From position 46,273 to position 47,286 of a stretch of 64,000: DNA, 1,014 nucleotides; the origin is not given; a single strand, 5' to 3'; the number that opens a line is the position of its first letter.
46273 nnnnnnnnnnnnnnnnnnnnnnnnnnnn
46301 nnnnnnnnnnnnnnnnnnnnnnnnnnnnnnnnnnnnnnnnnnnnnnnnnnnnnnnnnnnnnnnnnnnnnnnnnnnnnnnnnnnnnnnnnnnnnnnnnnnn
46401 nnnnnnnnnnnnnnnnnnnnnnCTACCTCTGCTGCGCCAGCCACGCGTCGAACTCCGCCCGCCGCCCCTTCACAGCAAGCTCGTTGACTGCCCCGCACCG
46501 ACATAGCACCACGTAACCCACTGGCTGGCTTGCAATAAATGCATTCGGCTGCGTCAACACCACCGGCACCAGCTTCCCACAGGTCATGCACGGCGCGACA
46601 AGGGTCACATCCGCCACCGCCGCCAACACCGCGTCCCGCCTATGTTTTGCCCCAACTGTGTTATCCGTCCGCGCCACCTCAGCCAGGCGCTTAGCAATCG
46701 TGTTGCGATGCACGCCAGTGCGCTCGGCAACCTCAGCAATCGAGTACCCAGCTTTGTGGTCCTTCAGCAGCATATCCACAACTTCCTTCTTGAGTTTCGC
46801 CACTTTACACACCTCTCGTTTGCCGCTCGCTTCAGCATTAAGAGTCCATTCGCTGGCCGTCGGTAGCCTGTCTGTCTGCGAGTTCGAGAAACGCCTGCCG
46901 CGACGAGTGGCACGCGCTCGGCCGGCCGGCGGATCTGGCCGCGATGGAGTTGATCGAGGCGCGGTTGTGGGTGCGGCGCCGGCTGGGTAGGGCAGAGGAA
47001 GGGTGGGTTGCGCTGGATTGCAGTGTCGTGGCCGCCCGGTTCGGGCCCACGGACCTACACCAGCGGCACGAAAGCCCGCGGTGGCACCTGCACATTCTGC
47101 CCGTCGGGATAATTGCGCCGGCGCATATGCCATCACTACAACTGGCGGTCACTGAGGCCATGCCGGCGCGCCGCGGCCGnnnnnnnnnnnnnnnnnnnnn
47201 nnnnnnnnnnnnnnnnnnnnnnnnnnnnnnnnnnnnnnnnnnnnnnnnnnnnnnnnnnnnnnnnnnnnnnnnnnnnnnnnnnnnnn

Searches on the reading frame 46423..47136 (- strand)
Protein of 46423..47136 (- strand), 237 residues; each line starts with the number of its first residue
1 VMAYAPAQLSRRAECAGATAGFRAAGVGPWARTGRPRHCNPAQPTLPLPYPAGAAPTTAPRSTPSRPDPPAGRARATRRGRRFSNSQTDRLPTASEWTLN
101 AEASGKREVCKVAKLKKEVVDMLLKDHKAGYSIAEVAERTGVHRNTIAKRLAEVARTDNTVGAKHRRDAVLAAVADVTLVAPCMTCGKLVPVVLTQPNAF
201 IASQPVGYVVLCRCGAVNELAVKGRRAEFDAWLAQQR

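Call 16: search_protein_families(library=pfam, proteins=[window:46423-47136:-], max_evalue=0.001)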
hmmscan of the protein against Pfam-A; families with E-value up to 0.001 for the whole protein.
window:46423-47136:- (237 aa): 2 families
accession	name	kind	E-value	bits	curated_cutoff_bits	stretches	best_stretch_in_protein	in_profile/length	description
PF13556.12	HTH_30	-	0.0003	21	27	1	130-155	12-37/59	PucR C-terminal helix-turn-helix domain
PF13384.12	HTH_23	-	0.00038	20.6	24.6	1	124-150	11-37/50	Homeodomain-like domain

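Call 64: search_protein_families(library=phrogs, proteins=[window:46423-47136:-], max_evalue=0.01)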
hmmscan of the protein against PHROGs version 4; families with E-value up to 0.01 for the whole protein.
window:46423-47136:- (237 aa): 9 families
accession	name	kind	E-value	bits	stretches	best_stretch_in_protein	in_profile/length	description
phrog_664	-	DNA, RNA and nucleotide metabolism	0.00022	22.1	1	107-163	81-133/210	DNA binding protein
phrog_141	-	head and packaging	0.00027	21.4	1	122-158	11-43/183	terminase small subunit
phrog_11420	-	DNA, RNA and nucleotide metabolism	0.0005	21.2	0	125-177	17-66/82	DNA binding protein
phrog_125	-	DNA, RNA and nucleotide metabolism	0.0028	18.3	1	100-168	167-217/254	DNA invertase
phrog_5710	-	unknown function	0.0043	18.2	1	131-160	10-39/129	-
phrog_22553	-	unknown function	0.007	17.8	0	113-164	46-96/107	-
phrog_20467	-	DNA, RNA and nucleotide metabolism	0.007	17.2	1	106-155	54-103/112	HNH endonuclease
phrog_11138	-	unknown function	0.0078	17.5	0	80-154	56-131/142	-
phrog_597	-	DNA, RNA and nucleotide metabolism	0.0088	17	0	73-149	51-131/200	DNA binding protein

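Call 70: search_protein_families(library=padloc, proteins=[window:46423-47136:-], max_evalue=0.01)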
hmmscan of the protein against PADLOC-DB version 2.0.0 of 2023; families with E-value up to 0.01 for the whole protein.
window:46423-47136:- (237 aa): 2 families
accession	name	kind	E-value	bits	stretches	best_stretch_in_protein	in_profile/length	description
PDLC04133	mad1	-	0.0029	15.9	1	130-152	5-27/60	mads_1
PDLC01766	Cas3c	-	0.0054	12.9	1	120-156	13-47/1009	-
